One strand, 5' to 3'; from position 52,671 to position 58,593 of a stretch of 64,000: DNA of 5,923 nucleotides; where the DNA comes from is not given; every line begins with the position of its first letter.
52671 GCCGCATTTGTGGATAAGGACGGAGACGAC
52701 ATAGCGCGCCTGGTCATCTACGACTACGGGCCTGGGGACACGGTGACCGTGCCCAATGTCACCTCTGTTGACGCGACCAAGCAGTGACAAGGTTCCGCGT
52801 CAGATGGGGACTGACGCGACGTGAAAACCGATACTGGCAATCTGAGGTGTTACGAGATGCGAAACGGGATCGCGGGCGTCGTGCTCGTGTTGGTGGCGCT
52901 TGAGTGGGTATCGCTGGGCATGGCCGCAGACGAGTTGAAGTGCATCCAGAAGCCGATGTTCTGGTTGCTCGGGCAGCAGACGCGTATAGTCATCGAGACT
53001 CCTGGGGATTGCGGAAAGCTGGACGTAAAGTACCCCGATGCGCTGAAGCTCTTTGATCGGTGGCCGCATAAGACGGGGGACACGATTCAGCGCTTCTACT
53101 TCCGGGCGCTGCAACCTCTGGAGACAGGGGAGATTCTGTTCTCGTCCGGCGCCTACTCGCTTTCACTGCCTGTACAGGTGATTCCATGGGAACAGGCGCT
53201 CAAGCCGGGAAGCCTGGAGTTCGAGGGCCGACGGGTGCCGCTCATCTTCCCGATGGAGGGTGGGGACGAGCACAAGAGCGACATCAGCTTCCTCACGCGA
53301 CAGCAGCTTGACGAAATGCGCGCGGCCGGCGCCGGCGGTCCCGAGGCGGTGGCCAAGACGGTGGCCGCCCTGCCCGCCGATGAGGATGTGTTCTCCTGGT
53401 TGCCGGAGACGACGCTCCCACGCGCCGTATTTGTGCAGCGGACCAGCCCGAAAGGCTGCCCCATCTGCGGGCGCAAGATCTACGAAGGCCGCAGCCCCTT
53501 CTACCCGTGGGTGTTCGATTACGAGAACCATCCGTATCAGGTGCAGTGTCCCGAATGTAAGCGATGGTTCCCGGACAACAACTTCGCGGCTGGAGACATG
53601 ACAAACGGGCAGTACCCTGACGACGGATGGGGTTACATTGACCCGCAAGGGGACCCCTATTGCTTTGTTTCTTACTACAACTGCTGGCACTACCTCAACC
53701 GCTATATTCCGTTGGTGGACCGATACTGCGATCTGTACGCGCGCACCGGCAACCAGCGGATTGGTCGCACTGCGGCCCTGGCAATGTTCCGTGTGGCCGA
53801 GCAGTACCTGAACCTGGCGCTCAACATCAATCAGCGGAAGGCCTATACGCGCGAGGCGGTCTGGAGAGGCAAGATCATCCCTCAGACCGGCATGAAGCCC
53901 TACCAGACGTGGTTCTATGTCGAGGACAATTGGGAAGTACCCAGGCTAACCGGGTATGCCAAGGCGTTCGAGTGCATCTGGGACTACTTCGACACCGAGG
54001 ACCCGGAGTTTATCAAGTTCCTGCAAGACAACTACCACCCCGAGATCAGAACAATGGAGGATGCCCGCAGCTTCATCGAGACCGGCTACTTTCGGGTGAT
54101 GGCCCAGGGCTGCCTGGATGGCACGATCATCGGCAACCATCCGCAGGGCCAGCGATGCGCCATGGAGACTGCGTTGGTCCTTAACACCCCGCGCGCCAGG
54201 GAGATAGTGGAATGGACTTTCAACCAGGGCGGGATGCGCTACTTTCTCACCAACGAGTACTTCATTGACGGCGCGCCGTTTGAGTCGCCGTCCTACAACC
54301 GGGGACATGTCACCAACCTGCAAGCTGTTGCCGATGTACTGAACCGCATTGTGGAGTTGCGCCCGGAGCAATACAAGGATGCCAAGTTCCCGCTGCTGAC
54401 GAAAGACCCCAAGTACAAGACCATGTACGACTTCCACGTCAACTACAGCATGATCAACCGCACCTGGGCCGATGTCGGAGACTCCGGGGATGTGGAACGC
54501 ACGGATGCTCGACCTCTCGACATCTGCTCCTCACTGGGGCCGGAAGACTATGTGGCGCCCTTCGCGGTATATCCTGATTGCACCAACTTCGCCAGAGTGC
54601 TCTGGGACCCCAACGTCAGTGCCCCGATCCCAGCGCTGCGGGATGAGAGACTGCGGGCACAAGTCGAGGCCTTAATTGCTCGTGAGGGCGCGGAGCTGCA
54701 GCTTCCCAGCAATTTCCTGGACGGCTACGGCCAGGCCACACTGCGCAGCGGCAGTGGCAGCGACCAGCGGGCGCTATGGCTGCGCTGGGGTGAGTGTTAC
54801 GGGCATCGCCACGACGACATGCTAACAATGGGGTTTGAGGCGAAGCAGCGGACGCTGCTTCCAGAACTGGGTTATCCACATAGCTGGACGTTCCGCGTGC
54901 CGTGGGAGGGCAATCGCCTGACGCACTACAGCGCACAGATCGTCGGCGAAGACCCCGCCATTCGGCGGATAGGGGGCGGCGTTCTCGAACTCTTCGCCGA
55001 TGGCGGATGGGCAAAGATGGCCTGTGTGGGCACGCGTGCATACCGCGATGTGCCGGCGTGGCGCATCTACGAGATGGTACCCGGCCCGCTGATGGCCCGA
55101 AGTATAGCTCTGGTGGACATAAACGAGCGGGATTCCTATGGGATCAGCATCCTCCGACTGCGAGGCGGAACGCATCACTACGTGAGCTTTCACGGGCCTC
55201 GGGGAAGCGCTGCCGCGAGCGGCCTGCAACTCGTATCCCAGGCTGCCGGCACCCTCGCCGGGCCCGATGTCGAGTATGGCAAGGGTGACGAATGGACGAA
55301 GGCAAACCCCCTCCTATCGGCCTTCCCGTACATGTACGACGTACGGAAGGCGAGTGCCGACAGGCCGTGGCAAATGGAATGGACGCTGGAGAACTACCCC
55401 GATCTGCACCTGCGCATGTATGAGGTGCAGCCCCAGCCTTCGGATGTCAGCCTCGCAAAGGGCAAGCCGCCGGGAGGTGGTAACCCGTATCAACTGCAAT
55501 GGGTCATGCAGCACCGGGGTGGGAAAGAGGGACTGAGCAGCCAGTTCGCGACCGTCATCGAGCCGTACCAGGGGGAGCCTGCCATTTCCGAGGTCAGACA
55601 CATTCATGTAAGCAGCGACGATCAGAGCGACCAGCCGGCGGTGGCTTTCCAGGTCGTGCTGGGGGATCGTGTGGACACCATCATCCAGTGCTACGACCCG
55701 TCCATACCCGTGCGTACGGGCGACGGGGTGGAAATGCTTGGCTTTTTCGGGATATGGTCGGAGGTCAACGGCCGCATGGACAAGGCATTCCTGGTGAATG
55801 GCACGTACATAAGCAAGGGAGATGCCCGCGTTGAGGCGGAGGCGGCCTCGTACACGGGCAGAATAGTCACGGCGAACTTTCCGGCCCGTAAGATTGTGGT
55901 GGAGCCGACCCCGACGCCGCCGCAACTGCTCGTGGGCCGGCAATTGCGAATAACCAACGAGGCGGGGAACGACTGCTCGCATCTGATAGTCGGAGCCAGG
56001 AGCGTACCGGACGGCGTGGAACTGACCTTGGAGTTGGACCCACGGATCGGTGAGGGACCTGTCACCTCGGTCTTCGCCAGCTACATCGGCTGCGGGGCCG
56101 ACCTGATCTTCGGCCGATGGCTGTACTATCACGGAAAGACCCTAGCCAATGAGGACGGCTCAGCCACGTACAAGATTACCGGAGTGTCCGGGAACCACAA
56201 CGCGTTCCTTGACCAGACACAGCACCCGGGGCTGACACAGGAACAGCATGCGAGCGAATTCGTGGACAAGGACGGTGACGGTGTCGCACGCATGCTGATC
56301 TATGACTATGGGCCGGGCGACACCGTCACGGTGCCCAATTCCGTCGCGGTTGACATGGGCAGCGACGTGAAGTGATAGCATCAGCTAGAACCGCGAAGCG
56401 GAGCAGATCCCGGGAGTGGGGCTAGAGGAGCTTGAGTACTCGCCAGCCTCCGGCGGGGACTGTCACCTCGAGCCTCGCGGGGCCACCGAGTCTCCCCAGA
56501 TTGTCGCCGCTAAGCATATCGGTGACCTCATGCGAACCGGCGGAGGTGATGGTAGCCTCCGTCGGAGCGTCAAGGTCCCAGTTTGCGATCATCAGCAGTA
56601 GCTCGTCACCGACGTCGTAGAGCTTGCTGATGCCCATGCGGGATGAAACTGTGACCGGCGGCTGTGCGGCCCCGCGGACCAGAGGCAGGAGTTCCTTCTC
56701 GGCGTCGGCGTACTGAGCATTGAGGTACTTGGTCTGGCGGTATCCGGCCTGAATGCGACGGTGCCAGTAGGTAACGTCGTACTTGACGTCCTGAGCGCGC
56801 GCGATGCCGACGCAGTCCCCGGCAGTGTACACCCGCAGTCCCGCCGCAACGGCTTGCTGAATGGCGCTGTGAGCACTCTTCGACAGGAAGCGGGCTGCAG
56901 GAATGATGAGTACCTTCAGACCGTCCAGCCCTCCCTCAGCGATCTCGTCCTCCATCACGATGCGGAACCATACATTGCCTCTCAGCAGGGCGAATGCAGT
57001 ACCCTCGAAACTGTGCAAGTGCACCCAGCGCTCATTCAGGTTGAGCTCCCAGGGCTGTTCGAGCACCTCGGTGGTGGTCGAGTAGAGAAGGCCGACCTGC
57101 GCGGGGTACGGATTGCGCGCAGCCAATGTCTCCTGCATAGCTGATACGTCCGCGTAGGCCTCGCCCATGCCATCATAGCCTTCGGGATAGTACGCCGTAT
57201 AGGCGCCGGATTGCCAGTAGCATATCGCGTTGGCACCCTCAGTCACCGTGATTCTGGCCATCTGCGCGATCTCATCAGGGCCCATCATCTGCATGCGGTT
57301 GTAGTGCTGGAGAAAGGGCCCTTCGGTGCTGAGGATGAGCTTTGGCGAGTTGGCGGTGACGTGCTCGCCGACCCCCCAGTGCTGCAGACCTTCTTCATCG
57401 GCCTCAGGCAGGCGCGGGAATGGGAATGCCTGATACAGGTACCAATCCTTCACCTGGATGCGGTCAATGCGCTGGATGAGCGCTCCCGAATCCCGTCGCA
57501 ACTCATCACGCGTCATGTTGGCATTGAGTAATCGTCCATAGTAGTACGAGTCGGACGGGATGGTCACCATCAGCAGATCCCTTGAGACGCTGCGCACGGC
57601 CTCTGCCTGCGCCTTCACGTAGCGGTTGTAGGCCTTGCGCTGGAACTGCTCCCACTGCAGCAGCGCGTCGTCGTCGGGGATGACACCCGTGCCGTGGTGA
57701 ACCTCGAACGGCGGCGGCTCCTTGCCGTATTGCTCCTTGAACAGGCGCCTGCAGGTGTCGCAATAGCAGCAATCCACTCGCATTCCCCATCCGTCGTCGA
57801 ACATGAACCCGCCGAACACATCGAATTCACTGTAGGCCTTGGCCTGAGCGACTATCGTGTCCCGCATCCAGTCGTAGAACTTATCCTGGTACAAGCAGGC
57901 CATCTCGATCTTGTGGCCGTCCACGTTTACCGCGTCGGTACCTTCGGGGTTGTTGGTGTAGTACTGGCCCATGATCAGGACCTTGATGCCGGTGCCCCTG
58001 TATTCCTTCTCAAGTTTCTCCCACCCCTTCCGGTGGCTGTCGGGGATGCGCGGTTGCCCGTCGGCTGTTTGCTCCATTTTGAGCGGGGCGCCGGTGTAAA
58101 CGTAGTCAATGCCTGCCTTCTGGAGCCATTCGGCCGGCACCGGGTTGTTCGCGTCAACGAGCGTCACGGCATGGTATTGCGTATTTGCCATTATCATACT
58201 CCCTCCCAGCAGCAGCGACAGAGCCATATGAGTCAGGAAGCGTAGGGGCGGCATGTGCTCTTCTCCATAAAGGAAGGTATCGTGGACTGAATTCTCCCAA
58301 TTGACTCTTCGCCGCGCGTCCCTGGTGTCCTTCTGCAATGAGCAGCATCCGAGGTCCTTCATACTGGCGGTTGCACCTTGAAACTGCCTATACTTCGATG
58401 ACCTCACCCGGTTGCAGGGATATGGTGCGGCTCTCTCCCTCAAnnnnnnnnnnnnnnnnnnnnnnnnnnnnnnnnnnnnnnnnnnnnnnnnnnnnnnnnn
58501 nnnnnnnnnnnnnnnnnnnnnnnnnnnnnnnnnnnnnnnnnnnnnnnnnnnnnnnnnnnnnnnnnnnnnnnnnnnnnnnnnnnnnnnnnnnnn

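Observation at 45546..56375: Tandem triplicated ~1180-aa secreted lyase-like proteins carrying an unrecognised N-terminal Cys module with a C4 zinc-ribbon-like insert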

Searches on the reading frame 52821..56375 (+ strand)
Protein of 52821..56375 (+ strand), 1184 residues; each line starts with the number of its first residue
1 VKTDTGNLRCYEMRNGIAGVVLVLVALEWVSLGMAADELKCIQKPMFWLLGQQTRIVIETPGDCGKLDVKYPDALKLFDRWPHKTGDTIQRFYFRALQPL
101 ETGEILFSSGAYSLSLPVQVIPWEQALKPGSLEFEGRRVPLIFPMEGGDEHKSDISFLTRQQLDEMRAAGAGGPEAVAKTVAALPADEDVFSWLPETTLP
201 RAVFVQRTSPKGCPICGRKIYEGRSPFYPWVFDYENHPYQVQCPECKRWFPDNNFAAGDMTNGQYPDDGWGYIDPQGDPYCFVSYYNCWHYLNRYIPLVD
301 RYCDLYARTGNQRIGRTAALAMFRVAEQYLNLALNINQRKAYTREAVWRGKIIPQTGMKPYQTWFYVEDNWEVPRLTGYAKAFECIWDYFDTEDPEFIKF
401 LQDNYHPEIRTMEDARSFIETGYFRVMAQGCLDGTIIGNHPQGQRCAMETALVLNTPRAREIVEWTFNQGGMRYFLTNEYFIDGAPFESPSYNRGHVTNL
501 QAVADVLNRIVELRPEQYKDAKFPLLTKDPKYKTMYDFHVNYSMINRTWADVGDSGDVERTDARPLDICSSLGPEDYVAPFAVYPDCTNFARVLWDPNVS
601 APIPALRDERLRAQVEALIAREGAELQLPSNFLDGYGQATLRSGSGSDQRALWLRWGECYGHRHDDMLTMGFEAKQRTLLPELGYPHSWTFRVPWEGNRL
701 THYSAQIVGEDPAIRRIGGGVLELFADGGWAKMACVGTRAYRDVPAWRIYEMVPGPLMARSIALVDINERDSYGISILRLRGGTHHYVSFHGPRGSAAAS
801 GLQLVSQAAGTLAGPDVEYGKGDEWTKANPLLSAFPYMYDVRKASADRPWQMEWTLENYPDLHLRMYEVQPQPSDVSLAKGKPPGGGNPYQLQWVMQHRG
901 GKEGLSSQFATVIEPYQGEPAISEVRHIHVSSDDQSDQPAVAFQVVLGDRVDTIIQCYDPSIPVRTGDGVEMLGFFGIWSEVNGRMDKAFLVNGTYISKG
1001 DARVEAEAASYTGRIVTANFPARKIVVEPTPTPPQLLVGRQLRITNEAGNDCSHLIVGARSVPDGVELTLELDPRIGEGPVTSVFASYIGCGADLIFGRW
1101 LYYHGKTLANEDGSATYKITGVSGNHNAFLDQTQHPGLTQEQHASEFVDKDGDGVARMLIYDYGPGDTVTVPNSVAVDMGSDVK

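Call 3: search_protein_families(library=pfam, proteins=[window:52821-56375:+], max_evalue=1)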
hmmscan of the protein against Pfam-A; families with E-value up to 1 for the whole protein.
window:52821-56375:+ (1184 aa): 2 families
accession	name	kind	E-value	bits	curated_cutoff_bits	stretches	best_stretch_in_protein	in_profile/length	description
PF24441.1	DUF7560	-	0.33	11.2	27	0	211-220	28-37/44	Family of unknown function (DUF7560)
PF08209.17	Sgf11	-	0.69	9.9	26.4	0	213-224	7-18/33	Sgf11 (transcriptional regulation protein)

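Call 4: search_protein_families(library=ncbifam, proteins=[window:52821-56375:+], max_evalue=1)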
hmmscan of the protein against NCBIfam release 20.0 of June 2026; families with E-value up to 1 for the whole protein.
window:52821-56375:+ (1184 aa): 0 families

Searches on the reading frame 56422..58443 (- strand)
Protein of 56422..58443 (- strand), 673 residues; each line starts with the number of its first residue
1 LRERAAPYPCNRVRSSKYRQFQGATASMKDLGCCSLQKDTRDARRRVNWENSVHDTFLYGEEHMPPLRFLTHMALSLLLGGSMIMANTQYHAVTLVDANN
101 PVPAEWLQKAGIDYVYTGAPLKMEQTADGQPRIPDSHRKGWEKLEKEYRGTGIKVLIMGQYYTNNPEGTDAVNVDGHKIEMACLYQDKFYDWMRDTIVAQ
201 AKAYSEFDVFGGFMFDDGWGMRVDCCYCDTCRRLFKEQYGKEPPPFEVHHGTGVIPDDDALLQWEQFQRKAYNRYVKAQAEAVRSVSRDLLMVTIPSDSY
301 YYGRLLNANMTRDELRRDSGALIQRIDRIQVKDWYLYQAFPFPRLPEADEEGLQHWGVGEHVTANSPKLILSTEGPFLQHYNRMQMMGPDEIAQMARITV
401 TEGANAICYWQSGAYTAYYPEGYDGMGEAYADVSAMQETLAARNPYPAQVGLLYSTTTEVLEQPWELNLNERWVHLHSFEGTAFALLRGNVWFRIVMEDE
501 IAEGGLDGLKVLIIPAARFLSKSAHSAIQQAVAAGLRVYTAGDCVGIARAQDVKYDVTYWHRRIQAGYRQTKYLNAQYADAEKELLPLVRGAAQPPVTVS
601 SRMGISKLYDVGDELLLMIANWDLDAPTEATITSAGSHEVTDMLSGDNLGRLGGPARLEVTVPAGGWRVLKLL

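Call 3: search_protein_families(library=pfam, proteins=[window:56422-58443:-], max_evalue=1)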
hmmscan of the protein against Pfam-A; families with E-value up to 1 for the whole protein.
window:56422-58443:- (673 aa): 1 family
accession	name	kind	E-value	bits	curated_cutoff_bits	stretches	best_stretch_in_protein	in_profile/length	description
PF02449.21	Glyco_hydro_42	-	0.0059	16.4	21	0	260-411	201-336/376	Beta-galactosidase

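Call 4: search_protein_families(library=ncbifam, proteins=[window:56422-58443:-], max_evalue=1)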
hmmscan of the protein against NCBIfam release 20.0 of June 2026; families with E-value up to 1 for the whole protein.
window:56422-58443:- (673 aa): 1 family
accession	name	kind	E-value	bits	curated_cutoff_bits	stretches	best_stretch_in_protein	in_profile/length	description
NF038231.1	MBL_Geo_Pelo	equivalog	0.14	11.7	360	1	504-537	179-212/250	GPMC system MBL fold metallohydrolase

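Call 50: search_solved_structures(query=window:56422-58443:-, max_evalue=1)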
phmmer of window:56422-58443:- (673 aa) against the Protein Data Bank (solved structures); distinct sequences matched with E-value up to 1: 0.
